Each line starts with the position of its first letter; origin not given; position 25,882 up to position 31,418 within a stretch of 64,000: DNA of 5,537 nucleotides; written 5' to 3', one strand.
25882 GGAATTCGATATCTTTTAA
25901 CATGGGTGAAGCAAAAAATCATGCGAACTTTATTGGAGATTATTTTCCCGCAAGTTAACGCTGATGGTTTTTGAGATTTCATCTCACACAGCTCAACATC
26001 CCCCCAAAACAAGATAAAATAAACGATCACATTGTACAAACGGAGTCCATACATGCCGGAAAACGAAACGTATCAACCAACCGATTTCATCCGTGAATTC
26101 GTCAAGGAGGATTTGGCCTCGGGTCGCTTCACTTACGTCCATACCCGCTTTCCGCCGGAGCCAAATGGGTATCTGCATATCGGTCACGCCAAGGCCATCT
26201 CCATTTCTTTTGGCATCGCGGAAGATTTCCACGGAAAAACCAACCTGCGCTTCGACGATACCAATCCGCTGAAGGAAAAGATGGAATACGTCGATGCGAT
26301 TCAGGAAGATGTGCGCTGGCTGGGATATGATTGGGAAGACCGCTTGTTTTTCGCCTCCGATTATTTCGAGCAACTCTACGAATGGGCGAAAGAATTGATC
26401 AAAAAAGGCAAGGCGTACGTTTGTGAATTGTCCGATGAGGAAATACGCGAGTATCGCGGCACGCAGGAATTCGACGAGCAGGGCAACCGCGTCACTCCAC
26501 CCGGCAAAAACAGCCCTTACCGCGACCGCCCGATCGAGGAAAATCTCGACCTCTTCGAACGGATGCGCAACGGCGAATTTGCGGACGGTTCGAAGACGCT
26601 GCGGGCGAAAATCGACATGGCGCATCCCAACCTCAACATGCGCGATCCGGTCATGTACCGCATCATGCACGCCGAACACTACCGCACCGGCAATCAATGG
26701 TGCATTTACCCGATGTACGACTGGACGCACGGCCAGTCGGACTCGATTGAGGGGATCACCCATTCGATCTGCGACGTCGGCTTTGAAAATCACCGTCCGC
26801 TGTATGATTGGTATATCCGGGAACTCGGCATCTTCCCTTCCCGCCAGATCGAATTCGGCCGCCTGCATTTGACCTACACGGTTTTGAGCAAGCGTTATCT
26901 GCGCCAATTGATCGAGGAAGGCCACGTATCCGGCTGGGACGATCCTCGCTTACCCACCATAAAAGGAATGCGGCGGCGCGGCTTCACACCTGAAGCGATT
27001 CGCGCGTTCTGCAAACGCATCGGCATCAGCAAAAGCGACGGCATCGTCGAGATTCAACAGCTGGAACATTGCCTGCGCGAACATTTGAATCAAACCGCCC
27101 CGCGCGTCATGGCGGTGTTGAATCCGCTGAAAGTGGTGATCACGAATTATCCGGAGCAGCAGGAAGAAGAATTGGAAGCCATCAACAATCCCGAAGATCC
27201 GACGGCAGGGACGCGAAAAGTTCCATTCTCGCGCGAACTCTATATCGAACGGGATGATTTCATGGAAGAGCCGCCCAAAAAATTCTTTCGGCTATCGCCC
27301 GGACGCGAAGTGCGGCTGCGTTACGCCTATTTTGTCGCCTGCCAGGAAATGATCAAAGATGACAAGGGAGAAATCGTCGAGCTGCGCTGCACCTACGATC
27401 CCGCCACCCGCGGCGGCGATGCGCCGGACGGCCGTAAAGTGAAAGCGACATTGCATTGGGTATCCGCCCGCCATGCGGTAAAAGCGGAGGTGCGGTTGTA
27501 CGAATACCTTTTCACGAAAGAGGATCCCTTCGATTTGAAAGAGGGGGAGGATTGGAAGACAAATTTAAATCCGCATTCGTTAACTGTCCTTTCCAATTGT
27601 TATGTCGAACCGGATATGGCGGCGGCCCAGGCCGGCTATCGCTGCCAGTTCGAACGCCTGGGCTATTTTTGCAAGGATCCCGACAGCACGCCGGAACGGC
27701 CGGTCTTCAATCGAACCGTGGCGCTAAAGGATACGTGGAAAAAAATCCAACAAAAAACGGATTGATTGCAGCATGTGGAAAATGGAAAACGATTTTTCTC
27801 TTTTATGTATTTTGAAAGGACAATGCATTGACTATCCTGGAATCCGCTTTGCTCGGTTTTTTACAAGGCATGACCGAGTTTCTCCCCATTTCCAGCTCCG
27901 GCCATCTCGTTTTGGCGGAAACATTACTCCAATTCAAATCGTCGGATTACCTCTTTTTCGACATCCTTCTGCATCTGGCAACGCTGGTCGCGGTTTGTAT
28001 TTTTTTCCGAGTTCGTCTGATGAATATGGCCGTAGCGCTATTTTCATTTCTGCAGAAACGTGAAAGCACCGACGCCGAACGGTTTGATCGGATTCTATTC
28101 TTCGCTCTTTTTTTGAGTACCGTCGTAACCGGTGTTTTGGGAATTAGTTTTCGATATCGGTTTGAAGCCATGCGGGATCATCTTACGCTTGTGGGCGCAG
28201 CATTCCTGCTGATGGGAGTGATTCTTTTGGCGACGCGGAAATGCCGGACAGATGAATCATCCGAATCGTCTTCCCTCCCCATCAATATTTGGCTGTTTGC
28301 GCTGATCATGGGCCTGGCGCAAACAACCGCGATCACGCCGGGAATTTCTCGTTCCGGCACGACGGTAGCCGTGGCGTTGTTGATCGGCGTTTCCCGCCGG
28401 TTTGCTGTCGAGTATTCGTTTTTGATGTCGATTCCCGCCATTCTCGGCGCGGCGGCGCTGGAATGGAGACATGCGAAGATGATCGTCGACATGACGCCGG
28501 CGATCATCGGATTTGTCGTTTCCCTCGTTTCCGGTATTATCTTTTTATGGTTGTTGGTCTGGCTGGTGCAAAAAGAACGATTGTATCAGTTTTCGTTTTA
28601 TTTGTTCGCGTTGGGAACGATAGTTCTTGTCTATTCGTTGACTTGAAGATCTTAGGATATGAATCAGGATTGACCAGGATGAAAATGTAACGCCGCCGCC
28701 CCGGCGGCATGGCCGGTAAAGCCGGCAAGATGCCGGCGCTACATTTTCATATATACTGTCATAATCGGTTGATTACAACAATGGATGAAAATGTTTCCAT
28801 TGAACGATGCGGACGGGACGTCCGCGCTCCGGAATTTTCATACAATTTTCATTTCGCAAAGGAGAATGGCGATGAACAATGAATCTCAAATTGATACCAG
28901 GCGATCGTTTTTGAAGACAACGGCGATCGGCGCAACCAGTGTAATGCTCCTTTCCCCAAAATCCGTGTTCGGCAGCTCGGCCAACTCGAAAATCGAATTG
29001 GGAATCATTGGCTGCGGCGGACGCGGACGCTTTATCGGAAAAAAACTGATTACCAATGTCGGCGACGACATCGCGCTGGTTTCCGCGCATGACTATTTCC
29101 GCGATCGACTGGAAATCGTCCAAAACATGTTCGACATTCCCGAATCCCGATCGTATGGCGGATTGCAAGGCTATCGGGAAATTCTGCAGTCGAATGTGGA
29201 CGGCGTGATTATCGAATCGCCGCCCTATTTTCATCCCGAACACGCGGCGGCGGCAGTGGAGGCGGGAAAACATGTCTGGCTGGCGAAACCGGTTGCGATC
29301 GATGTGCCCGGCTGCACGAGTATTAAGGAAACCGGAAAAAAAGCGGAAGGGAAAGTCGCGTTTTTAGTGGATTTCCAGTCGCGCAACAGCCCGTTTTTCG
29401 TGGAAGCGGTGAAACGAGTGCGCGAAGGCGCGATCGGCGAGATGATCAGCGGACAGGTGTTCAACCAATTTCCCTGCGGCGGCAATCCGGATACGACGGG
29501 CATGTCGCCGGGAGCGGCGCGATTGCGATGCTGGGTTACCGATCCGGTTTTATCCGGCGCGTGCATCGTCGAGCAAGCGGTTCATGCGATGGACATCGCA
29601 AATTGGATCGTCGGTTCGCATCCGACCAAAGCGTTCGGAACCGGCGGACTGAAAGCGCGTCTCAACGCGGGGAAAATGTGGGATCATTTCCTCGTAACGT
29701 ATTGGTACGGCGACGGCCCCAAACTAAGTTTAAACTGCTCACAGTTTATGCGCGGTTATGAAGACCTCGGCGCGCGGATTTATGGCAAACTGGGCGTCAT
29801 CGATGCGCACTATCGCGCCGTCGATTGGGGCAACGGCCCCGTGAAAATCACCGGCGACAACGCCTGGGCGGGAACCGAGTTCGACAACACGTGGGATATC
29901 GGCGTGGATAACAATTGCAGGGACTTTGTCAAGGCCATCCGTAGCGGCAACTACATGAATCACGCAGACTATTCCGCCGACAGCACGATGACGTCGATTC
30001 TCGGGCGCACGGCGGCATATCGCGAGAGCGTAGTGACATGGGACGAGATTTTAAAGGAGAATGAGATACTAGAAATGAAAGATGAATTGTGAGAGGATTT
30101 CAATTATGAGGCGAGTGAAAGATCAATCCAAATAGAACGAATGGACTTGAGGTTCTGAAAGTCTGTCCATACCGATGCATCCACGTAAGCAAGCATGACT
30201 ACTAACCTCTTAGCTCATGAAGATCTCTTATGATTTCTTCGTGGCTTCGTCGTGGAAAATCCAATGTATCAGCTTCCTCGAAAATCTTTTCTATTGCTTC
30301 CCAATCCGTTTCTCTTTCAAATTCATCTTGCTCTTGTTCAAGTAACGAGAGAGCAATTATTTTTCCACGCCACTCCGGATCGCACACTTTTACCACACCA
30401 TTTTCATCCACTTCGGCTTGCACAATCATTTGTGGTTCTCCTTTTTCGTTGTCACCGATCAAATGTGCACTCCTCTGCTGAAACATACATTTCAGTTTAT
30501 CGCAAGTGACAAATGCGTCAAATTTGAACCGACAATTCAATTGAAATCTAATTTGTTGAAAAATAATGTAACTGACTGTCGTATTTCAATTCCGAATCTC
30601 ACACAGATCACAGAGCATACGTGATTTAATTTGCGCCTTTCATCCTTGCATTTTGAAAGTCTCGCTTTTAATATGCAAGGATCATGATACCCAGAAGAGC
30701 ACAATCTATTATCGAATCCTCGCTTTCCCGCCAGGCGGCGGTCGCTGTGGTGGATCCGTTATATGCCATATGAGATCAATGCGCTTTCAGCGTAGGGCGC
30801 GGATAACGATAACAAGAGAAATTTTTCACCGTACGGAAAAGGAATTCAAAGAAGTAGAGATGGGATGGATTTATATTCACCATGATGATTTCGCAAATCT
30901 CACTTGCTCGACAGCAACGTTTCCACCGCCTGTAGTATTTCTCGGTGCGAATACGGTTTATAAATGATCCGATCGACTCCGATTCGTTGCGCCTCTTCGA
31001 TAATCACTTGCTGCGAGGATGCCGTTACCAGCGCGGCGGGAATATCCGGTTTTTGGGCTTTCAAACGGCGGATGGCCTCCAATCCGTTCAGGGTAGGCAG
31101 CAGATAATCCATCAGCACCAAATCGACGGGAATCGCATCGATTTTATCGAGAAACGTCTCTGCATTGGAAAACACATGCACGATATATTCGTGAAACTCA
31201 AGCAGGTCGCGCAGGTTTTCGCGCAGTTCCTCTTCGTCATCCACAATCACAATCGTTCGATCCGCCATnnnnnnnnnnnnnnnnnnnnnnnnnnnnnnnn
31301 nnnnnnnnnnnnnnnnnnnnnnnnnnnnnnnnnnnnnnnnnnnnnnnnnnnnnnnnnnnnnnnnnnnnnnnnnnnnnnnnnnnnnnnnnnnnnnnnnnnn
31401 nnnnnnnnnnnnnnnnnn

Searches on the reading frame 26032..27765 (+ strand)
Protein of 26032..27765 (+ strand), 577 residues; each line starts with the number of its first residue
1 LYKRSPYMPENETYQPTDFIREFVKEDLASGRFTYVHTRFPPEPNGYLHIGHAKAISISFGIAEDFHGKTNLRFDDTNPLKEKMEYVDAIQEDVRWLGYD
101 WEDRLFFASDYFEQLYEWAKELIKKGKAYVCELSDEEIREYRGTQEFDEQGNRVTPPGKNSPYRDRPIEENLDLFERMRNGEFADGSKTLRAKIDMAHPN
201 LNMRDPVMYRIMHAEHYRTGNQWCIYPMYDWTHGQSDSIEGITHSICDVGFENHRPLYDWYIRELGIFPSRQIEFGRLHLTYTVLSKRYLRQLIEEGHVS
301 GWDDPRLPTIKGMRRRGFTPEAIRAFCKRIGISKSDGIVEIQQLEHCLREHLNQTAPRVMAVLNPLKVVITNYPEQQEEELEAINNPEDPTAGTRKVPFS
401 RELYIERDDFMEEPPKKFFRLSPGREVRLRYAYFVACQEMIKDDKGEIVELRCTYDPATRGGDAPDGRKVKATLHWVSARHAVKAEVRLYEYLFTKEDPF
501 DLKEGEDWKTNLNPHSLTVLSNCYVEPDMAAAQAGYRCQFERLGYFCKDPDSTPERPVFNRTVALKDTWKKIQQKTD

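Call 10: search_protein_families(library=pfam, proteins=[window:26032-27765:+], max_evalue=0.01)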
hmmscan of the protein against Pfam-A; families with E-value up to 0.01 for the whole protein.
window:26032-27765:+ (577 aa): 3 families
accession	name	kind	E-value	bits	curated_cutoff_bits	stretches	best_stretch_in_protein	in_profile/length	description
PF00749.27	tRNA-synt_1c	-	3.3e-102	342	23.4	1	36-353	2-313/314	tRNA synthetases class I (E and Q), catalytic domain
PF03950.23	tRNA-synt_1c_C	-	4.7e-33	113.7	23.9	1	356-456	1-91/91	tRNA synthetases class I (E and Q), anti-codon binding domain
PF20974.2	tRNA-synt_1c_C2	-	8e-23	81.3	23.9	1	473-549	1-69/69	tRNA synthetases class I (E and Q), anti-codon binding domain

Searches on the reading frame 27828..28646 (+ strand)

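Call 10: search_protein_families(library=pfam, proteins=[window:27828-28646:+], max_evalue=0.01)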
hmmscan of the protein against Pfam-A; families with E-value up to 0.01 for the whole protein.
window:27828-28646:+ (272 aa): 1 family
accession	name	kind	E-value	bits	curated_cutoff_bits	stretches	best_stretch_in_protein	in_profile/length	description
PF02673.24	BacA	-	1.5e-64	218.6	33.4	1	7-265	2-257/257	Bacitracin resistance protein BacA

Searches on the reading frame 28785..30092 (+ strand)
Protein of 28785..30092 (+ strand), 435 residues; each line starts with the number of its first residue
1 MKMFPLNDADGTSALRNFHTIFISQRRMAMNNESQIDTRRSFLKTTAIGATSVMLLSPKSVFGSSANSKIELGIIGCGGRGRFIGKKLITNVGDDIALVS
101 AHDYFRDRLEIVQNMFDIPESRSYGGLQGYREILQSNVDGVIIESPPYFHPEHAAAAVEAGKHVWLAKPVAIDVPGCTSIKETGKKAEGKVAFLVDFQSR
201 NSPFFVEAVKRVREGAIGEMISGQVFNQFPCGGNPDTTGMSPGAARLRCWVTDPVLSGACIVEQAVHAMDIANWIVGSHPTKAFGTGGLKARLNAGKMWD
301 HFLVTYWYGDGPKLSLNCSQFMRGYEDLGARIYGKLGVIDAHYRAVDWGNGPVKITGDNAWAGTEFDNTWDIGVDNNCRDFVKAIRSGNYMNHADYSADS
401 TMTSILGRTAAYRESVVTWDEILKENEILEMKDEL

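Call 10: search_protein_families(library=pfam, proteins=[window:28785-30092:+], max_evalue=0.01)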
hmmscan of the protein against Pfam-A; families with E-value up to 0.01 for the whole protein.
window:28785-30092:+ (435 aa): 3 families
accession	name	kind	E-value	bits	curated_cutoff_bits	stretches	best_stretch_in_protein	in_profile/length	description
PF01408.29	GFO_IDH_MocA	-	1.1e-12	49.1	24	1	71-191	2-116/120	Oxidoreductase family, NAD-binding Rossmann fold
PF22725.1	GFO_IDH_MocA_C3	-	1.6e-12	47.9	27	1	206-339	2-123/124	GFO/IDH/MocA C-terminal domain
PF02894.22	GFO_IDH_MocA_C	-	7.6e-07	29.6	22.9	1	213-340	5-128/218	Oxidoreductase family, C-terminal alpha/beta domain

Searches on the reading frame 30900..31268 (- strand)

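Call 9: search_protein_families(library=pfam, proteins=[window:30900-31268:-], max_evalue=0.01)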
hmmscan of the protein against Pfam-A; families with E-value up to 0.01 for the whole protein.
window:30900-31268:- (122 aa): 3 families
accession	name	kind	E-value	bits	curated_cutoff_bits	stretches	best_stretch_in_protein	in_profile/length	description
PF00072.30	Response_reg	-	7.5e-25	87.7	30.2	1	6-116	1-111/111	Response regulator receiver domain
PF13714.12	PEP_mutase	-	0.0065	16.5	31.5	0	57-117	176-234/240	Phosphoenolpyruvate phosphomutase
PF06490.17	FleQ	-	0.0081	16.9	22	1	6-91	2-82/108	Flagellar regulatory protein FleQ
